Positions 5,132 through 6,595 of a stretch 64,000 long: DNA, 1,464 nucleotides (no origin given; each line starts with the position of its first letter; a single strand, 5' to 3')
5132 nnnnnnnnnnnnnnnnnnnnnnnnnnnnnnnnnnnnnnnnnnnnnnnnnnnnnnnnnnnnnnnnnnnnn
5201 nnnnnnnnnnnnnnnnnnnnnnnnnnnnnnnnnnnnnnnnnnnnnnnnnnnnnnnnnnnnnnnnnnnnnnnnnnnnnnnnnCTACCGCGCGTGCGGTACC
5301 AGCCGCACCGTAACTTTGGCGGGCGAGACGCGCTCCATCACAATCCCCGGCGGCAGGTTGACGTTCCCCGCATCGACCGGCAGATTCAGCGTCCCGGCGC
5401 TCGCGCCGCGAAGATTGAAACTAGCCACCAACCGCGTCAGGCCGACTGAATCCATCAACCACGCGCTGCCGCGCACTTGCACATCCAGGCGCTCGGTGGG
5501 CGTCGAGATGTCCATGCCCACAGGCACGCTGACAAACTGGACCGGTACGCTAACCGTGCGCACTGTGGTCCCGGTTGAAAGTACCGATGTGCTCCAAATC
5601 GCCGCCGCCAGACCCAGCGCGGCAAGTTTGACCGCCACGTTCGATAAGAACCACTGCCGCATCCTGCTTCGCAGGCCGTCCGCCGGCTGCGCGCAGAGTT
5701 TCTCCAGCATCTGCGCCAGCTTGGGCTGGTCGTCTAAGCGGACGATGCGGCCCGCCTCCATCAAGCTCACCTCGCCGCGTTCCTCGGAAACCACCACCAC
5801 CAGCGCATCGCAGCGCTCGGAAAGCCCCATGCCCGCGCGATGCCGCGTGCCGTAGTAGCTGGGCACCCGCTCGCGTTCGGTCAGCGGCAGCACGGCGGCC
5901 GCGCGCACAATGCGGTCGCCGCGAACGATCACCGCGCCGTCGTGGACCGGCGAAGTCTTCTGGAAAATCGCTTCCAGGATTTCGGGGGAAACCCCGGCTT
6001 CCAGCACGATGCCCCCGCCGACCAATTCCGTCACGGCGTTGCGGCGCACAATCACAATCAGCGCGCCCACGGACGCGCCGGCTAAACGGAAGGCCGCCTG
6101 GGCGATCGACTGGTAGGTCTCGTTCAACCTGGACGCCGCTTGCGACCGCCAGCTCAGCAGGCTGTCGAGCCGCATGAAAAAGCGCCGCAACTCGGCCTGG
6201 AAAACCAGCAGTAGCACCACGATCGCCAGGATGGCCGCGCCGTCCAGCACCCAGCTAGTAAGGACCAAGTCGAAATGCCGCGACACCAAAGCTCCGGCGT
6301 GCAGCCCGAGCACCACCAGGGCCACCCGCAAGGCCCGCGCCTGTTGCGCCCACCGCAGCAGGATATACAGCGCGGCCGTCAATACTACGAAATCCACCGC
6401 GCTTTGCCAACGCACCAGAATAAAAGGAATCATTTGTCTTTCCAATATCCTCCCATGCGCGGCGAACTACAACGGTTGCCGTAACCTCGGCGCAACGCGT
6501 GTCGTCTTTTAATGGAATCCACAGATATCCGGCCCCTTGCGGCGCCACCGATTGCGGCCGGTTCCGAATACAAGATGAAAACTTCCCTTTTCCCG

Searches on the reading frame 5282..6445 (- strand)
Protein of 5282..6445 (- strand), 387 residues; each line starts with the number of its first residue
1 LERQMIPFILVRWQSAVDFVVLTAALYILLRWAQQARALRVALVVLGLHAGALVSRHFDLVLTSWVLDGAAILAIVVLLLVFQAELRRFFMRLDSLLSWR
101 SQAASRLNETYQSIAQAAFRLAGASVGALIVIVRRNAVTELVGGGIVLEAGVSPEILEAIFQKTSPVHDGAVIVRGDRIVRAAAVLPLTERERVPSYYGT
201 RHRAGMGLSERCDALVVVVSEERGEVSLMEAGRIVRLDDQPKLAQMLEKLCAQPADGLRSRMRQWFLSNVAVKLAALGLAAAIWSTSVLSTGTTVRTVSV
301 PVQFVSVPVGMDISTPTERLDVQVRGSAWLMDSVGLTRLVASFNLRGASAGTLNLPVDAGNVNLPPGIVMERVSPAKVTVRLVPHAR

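Call 40: search_protein_families(library=pfam, proteins=[window:5282-6445:-], max_evalue=0.00001)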
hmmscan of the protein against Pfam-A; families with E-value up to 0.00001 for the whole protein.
window:5282-6445:- (387 aa): 1 family
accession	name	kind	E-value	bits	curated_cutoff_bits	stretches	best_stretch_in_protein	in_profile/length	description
PF02457.21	DAC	-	1.2e-37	128.6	27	1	116-233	2-118/119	DisA bacterial checkpoint controller nucleotide-binding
